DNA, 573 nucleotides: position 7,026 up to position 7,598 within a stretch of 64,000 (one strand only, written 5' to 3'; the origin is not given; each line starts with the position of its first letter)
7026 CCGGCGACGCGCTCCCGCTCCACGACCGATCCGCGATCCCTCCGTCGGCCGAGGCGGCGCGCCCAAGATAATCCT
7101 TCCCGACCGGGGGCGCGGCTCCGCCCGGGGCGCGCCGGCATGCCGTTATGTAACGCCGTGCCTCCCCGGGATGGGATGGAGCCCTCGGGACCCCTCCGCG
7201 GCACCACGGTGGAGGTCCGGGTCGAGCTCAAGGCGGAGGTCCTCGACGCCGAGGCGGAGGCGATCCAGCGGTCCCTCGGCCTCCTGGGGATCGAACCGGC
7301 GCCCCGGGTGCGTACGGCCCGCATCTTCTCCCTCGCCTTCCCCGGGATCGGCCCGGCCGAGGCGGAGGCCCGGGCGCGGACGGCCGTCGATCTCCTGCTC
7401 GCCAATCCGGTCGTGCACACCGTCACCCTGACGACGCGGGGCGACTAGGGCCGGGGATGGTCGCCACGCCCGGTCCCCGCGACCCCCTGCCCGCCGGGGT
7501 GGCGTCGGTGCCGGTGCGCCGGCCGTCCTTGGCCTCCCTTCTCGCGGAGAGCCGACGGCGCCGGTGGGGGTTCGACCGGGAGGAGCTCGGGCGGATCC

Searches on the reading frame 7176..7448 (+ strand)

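Call 72: search_protein_families(library=pfam, proteins=[window:7176-7448:+], max_evalue=0.1)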
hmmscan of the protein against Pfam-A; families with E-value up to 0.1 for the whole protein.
window:7176-7448:+ (90 aa): 1 family
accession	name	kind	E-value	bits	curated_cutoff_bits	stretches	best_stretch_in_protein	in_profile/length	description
PF02700.19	PurS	-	2.9e-16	59.8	22.2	1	12-85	2-75/77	Phosphoribosylformylglycinamidine (FGAM) synthase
